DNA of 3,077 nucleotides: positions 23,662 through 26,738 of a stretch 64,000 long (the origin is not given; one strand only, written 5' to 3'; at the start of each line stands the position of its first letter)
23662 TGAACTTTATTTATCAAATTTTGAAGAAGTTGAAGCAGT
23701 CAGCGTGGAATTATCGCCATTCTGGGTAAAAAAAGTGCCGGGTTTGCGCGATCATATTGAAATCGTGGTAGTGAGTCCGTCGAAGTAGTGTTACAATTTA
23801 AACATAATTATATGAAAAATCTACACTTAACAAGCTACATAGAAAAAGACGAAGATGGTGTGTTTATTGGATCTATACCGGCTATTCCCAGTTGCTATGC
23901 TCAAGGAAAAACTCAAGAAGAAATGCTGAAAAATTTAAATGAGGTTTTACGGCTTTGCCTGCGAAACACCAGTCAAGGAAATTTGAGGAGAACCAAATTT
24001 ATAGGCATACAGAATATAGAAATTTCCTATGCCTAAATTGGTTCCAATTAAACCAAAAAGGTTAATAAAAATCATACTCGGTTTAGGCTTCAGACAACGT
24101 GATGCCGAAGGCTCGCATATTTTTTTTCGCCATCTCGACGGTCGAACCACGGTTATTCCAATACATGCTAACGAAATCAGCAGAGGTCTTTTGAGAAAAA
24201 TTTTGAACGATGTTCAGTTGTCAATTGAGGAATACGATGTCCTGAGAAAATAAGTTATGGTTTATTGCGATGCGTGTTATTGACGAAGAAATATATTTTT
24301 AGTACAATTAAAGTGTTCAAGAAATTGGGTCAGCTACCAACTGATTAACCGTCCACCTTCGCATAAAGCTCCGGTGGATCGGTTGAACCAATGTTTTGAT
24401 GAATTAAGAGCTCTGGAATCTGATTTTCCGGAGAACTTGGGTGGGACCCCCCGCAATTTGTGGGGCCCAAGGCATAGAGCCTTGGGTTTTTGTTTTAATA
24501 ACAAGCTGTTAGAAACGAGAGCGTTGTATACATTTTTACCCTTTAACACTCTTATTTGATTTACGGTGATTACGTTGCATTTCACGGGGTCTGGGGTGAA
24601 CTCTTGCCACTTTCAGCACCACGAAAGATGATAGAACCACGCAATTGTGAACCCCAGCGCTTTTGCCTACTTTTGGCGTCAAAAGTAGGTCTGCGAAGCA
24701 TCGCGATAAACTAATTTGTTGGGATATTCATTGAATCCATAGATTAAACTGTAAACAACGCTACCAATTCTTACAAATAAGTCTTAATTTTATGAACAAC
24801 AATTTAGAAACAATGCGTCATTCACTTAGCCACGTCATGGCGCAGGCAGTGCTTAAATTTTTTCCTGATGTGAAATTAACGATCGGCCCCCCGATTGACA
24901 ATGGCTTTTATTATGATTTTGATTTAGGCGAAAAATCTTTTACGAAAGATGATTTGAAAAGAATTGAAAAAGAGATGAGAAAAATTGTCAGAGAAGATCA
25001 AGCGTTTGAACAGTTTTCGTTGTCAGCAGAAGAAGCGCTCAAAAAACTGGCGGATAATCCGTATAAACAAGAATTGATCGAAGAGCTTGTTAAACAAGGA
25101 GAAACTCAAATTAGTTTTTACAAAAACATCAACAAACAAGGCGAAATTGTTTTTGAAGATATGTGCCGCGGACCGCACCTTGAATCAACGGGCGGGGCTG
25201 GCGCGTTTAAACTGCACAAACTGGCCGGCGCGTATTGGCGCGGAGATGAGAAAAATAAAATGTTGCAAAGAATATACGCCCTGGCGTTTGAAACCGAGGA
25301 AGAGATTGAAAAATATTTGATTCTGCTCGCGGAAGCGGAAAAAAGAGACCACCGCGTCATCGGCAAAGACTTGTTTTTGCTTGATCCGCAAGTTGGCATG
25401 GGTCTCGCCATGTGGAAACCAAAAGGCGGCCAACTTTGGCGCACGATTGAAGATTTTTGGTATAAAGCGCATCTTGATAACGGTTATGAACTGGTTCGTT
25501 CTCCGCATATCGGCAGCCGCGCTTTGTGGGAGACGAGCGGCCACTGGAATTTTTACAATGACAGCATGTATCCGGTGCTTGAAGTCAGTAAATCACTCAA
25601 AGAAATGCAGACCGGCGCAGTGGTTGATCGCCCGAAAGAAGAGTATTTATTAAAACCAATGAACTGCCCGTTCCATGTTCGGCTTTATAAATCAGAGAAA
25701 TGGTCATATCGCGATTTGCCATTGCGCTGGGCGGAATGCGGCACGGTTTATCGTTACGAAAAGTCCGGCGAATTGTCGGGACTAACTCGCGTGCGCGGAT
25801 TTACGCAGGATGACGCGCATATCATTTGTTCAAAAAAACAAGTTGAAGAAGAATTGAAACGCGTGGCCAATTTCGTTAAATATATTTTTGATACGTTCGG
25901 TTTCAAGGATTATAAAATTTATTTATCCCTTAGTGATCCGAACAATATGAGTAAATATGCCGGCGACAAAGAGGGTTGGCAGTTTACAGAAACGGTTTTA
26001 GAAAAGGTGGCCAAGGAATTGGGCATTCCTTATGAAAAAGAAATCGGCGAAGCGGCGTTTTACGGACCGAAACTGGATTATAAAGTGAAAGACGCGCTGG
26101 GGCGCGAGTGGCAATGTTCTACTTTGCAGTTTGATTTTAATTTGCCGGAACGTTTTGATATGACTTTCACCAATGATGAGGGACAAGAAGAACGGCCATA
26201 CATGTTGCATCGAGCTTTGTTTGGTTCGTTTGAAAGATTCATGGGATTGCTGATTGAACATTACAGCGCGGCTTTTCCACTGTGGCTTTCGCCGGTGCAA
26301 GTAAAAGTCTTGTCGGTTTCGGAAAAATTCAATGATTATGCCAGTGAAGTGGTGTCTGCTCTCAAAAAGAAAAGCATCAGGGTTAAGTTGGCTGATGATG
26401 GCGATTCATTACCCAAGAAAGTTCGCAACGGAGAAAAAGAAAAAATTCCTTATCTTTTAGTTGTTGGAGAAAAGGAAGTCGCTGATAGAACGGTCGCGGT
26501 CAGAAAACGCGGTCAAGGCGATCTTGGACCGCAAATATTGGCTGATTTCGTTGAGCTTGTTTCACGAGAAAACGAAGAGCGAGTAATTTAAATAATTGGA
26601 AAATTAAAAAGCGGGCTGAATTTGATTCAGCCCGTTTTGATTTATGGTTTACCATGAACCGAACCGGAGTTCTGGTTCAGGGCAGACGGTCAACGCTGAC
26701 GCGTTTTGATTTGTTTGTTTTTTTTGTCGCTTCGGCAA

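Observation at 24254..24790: Complex non-coding interval between hicBA and thrS: a terminated +-strand segment and, on the opposite strand, copy B of the 250-bp element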

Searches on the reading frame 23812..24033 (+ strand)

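Call 84: search_protein_families(library=pfam, proteins=[window:23812-24033:+], max_evalue=0.01)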
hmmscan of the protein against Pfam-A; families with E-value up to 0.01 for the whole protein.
window:23812-24033:+ (74 aa): 2 families
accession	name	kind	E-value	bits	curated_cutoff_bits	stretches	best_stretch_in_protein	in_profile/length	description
PF21748.3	UPF0150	-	2.4e-07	31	27.3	1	9-46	12-49/64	UPF0150-like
PF15919.11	HicB_lk_antitox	-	0.00011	22.8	27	1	9-52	4-47/123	HicB_like antitoxin of bacterial toxin-antitoxin system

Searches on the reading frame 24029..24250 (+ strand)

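Call 84: search_protein_families(library=pfam, proteins=[window:24029-24250:+], max_evalue=0.01)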
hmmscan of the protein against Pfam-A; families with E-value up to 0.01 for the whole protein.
window:24029-24250:+ (74 aa): 1 family
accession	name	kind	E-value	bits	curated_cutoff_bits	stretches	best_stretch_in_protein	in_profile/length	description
PF07927.17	HicA_toxin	-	6.4e-14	52.2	27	1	10-63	2-57/58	HicA toxin of bacterial toxin-antitoxin,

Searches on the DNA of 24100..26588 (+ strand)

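Call 6: search_rna_families(source=window, start=24100, end=24900, threshold=evalue, max_evalue=10, show_alignments=3)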
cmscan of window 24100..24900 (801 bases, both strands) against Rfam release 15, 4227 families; matches with E-value up to 10: 5.
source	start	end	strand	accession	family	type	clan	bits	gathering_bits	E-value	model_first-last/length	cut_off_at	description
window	24194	24472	+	RF00230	T-box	Cis-reg; leader;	-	32.5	93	2.3e-05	1-219/219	no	T-box leader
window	24402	24493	+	RF02343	ar9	Gene; sRNA;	-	20.8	45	0.73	1-149/149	no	Alphaproteobacterial sRNA ar9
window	24392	24428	+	RF00088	SNORD30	Gene; snRNA; snoRNA; CD-box;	CL00052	18.9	40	6.3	1-70/70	no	Small nucleolar RNA SNORD30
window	24451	24495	+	RF00110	RybB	Gene; sRNA;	-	18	40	0.59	19-79/79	no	RybB RNA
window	24755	24855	-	RF01929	bxd_1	Gene; lncRNA;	-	11.4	75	9.3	1-86/86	no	Bithoraxoid conserved region 1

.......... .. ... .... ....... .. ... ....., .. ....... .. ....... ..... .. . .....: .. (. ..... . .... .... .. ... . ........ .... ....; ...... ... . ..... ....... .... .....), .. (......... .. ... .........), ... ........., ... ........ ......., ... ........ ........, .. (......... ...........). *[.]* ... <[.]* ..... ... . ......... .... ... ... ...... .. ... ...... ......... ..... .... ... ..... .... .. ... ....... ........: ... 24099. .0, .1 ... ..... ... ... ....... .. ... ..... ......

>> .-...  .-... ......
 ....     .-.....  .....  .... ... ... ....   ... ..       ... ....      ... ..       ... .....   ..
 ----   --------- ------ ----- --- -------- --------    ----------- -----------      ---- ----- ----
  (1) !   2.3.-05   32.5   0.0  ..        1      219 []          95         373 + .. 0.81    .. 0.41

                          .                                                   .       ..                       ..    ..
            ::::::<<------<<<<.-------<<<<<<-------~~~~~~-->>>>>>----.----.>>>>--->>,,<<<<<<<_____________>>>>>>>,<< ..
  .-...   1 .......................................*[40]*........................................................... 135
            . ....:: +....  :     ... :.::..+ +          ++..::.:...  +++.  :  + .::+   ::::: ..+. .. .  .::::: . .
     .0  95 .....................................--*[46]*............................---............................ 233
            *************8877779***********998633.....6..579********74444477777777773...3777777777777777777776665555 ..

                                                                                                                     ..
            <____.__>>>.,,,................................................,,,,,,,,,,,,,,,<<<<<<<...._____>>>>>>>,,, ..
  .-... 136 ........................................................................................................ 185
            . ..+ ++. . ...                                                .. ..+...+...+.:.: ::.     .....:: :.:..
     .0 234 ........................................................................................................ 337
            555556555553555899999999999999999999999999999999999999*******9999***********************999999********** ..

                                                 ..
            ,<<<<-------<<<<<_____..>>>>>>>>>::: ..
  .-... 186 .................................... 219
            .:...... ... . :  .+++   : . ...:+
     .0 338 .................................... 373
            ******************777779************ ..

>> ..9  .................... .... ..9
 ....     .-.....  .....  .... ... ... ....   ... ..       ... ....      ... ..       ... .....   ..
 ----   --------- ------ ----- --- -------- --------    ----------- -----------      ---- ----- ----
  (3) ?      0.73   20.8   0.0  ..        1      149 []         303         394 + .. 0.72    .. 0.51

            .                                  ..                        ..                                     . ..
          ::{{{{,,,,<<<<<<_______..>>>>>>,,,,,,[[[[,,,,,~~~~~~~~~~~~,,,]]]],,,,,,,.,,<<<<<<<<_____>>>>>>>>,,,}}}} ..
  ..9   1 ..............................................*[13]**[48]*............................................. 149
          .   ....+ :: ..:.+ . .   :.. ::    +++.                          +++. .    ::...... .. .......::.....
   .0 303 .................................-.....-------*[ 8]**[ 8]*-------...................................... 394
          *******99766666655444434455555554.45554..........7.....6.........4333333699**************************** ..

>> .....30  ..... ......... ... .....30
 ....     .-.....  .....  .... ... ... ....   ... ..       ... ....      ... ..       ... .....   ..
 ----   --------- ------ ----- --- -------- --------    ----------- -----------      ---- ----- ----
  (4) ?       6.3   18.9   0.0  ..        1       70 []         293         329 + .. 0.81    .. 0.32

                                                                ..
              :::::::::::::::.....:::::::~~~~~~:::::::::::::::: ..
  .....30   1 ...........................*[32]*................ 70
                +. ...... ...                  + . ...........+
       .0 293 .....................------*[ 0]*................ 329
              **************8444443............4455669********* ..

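Call 49: search_rna_families(sources=[L007, L009, L011, L015, L016, L019, L020, L023, L024, L025, L029, L040, L056, L058], threshold=gathering)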
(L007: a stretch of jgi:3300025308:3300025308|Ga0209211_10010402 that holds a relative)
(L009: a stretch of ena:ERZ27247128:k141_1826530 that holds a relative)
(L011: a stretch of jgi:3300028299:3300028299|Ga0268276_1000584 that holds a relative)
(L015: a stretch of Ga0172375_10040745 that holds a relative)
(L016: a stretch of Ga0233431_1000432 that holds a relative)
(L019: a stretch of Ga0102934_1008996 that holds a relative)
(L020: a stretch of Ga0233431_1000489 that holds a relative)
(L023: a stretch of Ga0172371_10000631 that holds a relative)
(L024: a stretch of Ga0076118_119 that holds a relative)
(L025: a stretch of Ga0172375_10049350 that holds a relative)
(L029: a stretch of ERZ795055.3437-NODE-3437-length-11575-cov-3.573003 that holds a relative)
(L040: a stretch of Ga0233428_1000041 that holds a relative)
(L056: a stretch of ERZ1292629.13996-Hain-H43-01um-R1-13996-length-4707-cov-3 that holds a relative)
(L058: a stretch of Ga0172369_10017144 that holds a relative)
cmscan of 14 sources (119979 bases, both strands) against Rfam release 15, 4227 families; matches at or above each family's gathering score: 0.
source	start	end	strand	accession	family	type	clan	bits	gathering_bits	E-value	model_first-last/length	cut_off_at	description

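Call 86: search_rna_families(sources=[L007, L011, L016, L019, L024, L056, L058], threshold=evalue, max_evalue=0.01)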
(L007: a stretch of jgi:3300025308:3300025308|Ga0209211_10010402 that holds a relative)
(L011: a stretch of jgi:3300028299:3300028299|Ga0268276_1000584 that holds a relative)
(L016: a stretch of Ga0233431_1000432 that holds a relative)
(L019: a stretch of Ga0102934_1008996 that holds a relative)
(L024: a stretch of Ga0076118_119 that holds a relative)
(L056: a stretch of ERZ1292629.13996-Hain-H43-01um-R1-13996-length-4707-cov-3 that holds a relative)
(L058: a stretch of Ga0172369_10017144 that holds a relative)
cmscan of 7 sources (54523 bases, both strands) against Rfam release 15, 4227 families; matches with E-value up to 0.01: 2.
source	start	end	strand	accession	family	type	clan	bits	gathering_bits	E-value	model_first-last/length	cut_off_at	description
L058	2877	3102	+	RF00230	T-box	Cis-reg; leader;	-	41.6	93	7e-06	1-219/219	no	T-box leader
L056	423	608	+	RF00230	T-box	Cis-reg; leader;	-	40.7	93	1.2e-05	1-219/219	no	T-box leader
